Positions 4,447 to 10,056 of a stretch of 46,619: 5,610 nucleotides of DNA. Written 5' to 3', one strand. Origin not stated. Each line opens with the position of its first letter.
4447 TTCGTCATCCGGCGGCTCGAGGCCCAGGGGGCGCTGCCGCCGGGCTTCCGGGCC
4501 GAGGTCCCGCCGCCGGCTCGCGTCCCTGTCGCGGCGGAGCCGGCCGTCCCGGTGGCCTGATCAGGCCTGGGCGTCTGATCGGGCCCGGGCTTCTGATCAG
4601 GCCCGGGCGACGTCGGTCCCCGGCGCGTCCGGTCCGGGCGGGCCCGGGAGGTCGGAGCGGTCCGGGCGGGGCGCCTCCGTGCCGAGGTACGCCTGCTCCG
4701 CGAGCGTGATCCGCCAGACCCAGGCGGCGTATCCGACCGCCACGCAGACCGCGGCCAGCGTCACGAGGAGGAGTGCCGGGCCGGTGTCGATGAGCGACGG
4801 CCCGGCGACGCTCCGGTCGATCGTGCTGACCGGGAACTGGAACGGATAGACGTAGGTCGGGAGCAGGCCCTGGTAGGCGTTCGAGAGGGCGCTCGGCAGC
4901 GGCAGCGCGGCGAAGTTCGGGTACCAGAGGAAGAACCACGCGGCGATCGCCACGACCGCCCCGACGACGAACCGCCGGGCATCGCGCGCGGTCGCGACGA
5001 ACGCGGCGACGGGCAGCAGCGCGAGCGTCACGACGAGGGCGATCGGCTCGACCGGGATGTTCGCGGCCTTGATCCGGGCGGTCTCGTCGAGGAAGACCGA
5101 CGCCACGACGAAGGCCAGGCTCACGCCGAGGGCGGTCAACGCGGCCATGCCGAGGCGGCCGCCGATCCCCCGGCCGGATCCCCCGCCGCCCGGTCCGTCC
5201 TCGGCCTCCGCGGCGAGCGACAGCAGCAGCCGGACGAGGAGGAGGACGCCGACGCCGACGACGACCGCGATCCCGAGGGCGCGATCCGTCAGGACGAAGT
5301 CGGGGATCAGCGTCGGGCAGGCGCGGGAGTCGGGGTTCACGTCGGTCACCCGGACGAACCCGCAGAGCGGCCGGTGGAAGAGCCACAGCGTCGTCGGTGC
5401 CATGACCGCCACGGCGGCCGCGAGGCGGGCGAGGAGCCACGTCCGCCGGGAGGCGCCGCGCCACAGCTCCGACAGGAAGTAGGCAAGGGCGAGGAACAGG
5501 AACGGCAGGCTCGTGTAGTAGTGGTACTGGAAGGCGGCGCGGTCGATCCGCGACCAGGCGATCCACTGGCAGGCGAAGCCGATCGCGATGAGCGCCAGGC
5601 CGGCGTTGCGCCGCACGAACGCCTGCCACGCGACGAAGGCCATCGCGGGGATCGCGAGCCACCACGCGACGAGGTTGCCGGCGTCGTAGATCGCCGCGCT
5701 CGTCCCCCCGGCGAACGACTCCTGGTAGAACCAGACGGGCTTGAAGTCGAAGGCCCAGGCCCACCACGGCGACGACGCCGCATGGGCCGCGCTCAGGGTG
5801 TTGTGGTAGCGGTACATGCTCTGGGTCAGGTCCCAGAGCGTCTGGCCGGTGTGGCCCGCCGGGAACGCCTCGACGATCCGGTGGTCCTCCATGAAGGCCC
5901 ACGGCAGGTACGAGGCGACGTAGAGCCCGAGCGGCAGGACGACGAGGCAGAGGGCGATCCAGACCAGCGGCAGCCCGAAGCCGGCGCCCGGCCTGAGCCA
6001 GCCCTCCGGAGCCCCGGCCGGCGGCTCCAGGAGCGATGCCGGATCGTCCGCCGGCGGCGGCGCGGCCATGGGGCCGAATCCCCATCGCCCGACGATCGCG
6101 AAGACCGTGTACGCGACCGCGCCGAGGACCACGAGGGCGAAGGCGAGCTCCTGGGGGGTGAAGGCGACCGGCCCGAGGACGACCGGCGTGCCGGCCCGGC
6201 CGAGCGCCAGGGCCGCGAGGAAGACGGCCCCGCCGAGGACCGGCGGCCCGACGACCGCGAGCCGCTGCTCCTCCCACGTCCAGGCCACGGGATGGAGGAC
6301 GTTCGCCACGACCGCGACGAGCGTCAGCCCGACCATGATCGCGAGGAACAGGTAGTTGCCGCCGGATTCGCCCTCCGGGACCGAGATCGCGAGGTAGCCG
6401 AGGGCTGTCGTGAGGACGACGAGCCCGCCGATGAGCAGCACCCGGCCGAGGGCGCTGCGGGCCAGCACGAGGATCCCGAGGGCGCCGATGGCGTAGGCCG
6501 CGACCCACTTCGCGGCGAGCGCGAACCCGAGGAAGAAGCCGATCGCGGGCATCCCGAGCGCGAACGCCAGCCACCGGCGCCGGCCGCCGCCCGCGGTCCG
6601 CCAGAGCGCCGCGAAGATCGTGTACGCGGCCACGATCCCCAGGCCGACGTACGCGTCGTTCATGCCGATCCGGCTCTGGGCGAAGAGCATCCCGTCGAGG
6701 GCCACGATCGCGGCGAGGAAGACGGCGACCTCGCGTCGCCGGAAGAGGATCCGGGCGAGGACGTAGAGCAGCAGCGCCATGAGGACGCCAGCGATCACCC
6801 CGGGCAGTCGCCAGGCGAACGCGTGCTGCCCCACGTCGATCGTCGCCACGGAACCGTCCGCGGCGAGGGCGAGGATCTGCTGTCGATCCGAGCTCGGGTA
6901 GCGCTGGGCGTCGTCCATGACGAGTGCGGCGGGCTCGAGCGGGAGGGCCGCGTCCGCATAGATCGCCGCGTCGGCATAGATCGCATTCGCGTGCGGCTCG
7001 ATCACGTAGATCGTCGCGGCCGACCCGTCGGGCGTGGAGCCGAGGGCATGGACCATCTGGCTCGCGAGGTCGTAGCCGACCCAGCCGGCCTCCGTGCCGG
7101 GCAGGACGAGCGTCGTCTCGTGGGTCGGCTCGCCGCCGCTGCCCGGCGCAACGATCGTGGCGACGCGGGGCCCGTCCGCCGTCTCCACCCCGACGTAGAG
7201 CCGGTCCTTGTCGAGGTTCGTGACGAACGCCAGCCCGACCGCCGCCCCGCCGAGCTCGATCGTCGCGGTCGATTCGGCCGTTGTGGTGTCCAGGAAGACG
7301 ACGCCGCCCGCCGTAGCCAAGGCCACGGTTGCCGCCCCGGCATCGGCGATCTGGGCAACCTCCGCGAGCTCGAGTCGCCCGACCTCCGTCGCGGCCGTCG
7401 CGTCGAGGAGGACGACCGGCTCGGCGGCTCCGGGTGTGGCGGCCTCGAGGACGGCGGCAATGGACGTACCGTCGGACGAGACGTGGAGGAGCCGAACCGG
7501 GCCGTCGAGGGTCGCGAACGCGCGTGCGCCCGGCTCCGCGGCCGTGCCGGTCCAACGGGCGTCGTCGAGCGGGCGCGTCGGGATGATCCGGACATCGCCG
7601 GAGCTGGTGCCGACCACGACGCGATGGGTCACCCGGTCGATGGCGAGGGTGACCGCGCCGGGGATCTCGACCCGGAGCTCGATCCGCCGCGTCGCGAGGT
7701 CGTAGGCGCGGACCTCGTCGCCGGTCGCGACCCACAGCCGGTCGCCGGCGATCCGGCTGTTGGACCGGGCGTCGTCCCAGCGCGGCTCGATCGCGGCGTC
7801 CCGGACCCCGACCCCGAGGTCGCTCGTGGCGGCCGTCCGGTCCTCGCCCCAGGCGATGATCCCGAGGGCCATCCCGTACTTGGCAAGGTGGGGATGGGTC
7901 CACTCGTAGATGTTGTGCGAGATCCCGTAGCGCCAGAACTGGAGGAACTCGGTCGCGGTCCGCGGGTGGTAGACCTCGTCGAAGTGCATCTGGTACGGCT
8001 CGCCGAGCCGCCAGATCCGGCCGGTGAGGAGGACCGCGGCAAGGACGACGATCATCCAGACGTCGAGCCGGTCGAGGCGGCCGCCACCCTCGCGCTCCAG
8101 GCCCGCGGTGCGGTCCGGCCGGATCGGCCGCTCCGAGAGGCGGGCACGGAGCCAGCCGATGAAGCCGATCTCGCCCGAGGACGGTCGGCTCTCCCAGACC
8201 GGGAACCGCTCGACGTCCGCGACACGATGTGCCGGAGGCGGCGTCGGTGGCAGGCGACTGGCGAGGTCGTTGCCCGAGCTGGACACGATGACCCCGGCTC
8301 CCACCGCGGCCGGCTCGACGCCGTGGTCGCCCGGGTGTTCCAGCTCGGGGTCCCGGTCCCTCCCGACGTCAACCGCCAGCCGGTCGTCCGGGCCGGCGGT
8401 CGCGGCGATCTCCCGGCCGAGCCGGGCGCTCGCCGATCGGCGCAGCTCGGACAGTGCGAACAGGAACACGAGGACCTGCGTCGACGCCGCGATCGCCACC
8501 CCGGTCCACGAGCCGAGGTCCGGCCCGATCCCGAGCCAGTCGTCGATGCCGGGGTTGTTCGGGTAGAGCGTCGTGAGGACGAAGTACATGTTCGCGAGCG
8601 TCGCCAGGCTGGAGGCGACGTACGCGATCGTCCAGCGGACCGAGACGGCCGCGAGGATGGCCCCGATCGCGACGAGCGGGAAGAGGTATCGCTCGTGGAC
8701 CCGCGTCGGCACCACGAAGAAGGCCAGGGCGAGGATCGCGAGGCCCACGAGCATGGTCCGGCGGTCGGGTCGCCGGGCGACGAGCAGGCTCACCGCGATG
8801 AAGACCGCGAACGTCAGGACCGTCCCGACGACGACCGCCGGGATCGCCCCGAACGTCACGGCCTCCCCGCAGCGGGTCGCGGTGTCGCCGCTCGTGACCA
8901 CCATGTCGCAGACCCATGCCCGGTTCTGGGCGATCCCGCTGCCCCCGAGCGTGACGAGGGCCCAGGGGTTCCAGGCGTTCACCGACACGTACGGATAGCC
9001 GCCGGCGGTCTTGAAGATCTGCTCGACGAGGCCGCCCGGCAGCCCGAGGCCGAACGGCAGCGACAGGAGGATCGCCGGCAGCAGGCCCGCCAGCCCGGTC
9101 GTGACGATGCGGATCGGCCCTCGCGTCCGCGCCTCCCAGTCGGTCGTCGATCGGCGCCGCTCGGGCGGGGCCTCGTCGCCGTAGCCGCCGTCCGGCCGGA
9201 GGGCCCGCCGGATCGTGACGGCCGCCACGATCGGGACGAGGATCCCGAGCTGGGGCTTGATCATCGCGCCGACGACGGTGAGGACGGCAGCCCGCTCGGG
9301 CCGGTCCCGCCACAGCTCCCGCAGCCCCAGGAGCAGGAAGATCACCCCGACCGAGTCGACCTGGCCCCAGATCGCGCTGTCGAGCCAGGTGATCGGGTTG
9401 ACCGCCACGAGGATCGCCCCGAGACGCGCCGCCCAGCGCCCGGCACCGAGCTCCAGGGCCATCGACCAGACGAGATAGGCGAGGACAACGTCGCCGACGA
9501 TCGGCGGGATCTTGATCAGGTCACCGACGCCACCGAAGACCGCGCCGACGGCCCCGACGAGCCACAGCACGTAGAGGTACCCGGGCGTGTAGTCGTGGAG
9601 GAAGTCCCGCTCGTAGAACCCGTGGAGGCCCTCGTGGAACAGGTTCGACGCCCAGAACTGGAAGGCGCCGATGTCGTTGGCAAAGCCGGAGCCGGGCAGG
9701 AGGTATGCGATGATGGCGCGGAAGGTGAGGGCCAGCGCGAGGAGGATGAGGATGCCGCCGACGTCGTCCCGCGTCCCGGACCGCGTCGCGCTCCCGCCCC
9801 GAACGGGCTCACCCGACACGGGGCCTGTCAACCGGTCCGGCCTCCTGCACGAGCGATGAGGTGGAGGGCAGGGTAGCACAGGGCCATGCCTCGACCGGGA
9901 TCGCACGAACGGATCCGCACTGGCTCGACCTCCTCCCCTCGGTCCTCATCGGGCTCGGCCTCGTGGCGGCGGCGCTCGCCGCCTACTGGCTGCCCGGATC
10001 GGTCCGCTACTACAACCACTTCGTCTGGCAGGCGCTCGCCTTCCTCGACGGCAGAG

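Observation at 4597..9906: Single 1769-aa ORF fuses two GT-C glycosyltransferase modules and carries a ~340-aa beta-propeller-like insert inside the Pmt (GT39) module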

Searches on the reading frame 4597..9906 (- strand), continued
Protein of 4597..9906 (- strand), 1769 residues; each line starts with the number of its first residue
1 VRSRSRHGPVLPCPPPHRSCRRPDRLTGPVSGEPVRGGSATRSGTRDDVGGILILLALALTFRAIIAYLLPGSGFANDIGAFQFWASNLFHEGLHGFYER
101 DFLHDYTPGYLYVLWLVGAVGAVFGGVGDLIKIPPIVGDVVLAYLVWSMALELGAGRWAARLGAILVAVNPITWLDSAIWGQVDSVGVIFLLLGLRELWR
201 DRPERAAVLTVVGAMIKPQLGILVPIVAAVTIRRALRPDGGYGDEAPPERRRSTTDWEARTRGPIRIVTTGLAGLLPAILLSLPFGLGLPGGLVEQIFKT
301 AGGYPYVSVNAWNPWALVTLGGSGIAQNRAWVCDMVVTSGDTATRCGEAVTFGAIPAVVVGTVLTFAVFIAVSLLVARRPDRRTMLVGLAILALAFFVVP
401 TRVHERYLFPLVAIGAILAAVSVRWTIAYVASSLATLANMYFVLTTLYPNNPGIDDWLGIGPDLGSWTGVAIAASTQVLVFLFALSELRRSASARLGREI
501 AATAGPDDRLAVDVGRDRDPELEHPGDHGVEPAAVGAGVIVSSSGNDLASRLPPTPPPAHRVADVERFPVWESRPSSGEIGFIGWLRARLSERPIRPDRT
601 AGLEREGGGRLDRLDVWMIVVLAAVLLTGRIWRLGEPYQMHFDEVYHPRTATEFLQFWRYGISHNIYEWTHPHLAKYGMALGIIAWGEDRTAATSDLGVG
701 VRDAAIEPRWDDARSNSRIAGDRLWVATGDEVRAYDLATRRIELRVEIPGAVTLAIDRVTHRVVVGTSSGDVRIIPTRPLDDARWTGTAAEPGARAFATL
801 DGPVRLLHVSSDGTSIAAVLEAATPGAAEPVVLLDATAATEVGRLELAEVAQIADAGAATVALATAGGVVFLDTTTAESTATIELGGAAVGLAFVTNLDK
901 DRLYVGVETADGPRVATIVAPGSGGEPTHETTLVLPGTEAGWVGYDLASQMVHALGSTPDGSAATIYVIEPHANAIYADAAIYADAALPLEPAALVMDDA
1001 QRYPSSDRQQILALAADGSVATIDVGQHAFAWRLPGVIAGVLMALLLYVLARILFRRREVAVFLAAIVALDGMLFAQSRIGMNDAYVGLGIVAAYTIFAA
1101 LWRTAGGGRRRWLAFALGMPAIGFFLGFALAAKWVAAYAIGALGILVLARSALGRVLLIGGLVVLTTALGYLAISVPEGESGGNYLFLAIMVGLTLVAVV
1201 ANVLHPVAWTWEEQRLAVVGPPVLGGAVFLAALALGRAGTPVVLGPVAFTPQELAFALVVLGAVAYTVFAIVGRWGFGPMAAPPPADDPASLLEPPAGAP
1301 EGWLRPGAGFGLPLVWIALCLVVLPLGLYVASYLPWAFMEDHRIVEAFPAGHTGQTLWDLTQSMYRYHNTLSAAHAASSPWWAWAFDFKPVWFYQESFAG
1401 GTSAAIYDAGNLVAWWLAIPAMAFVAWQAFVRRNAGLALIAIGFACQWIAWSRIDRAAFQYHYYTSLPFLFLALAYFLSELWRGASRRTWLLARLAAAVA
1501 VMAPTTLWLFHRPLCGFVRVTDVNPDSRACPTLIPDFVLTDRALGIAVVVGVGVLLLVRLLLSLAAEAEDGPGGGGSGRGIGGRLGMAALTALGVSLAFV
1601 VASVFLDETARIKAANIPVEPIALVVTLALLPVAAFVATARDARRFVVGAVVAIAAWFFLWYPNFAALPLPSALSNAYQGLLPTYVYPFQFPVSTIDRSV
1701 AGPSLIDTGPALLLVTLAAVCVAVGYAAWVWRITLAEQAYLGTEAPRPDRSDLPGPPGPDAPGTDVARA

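Call 37: find_encoding_contigs(protein=P0078, flank=10000, max_places=2)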
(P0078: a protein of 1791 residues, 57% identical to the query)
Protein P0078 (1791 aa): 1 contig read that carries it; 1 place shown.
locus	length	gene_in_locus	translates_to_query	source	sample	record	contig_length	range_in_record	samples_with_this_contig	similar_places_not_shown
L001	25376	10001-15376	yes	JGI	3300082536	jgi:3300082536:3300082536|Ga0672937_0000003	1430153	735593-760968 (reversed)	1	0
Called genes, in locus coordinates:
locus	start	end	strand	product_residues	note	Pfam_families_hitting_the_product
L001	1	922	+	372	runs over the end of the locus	PF00712:DNA_pol3_beta, PF02767:DNA_pol3_beta_2, PF02768:DNA_pol3_beta_3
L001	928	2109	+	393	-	PF02463:SMC_N, PF13476:AAA_23 (weak), PF13304:AAA_21 (faint)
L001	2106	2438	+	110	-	PF05258:DciA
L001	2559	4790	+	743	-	-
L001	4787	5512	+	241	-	PF01694:Rhomboid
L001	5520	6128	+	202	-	PF02577:BFN_dom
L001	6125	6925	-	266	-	PF00535:Glycos_transf_2, PF13641:Glyco_tranf_2_3 (weak)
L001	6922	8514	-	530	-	PF11028:TMEM260_N, PF13231:PMT_2 (weak)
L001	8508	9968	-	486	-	-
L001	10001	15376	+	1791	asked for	PF02366:PMT, PF16192:PMT_4TMC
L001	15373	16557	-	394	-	PF13439:Glyco_transf_4, PF13579:Glyco_trans_4_4, PF20706:GT4-conflict (weak), PF00534:Glycos_transf_1, PF13692:Glyco_trans_1_4, PF13524:Glyco_trans_1_2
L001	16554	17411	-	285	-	PF13263:PHP_C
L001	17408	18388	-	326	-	PF03279:Lip_A_acyltrans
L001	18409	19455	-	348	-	PF03279:Lip_A_acyltrans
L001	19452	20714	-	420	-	PF01658:Inos-1-P_synth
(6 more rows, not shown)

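Call 38: find_encoding_contigs(protein=P0014, flank=10000, max_places=2)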
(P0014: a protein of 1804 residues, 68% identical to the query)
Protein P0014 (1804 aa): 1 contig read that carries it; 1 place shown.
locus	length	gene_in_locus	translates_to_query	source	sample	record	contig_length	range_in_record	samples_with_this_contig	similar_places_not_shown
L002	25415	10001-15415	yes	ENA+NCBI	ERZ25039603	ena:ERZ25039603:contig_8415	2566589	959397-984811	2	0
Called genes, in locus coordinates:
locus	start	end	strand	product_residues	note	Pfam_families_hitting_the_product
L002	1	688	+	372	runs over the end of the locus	PF00712:DNA_pol3_beta, PF02767:DNA_pol3_beta_2, PF02768:DNA_pol3_beta_3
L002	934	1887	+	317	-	PF02463:SMC_N (weak)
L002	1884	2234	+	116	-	PF05258:DciA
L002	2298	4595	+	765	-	-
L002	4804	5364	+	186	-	PF01694:Rhomboid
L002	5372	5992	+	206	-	PF02577:BFN_dom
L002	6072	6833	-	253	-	PF13641:Glyco_tranf_2_3, PF00535:Glycos_transf_2, PF10111:Glyco_tranf_2_2 (weak)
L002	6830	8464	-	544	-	PF11028:TMEM260_N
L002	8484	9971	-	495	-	-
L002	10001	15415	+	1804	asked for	PF02366:PMT, PF13231:PMT_2 (weak), PF16192:PMT_4TMC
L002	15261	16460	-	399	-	PF13439:Glyco_transf_4, PF13579:Glyco_trans_4_4, PF20706:GT4-conflict, PF00534:Glycos_transf_1, PF13692:Glyco_trans_1_4, PF13524:Glyco_trans_1_2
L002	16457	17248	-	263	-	PF13263:PHP_C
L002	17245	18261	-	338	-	PF03279:Lip_A_acyltrans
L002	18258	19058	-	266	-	PF03279:Lip_A_acyltrans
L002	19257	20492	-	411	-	PF01658:Inos-1-P_synth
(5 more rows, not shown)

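Call 72: search_protein_families(library=pfam, alignment_id=A4, max_evalue=0.01)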
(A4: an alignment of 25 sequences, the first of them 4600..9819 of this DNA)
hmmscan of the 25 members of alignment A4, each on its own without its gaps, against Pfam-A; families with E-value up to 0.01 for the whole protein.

A. member 1, window:4600-9819:- (1740 aa): 3 families
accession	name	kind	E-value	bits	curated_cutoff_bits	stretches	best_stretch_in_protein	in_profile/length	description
PF02366.24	PMT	-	9.9e-11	42.1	22.7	1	1000-1120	82-198/245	Dolichyl-phosphate-mannose-protein mannosyltransferase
PF16192.10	PMT_4TMC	-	3.6e-10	40.1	32.4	1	1326-1485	3-182/202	C-terminal four TMM region of protein-O-mannosyltransferase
PF13231.12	PMT_2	-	0.00041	21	26.1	1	997-1136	18-145/160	Dolichyl-phosphate-mannose-protein mannosyltransferase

B. families by the number of members that match (of 25 scanned): 9 families
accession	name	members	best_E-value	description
PF02366.24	PMT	25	2.7e-16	Dolichyl-phosphate-mannose-protein mannosyltransferase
PF16192.10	PMT_4TMC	25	2e-15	C-terminal four TMM region of protein-O-mannosyltransferase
PF13231.12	PMT_2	17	8.7e-07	Dolichyl-phosphate-mannose-protein mannosyltransferase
PF03155.21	Alg6_Alg8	7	0.00037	ALG6, ALG8 glycosyltransferase family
PF09594.16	GT87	2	3.1e-06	Glycosyltransferase family 87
PF23414.1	Beta-prop_EML_2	2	0.0068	Echinoderm microtubule-associated protein second beta-propeller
PF06728.19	PIG-U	1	1.1e-06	GPI transamidase subunit PIG-U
PF13360.13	PQQ_2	1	7.7e-05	Outer membrane protein assembly factor BamB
PF09125.15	COX2-transmemb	1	0.0024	Cytochrome C oxidase subunit II, transmembrane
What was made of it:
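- On ALG6-type GT-C fold class (ALG6/8, ALG3, PIG-M, PimE/GT87): Among 25 homologues, 7 hit Alg6_Alg8, 2 hit GT87 and 1 hits PIG-U at E <= 0.01 (call 72).
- On Seven-bladed beta-propeller (WD40 / YVTN / PQQ-like): One homologue hits PQQ_2 and two hit the EML propeller (call 72).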

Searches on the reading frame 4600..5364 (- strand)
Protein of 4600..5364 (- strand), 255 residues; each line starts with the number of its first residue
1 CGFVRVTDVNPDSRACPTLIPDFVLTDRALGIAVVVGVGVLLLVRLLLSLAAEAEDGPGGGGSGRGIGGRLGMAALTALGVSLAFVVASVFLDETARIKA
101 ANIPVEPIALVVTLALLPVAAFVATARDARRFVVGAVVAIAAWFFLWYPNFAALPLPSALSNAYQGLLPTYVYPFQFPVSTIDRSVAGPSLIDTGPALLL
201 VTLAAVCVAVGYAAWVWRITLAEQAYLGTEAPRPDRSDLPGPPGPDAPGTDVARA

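Call 8: search_protein_families(library=pfam, proteins=[window:4600-5364:-], max_evalue=10)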
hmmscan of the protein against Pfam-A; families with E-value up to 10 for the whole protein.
seq(255 aa): 1 family
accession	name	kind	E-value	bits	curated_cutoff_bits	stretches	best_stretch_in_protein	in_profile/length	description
PF09843.14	DUF2070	-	1.6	7.4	30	1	76-149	101-175/561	Predicted membrane protein (DUF2070)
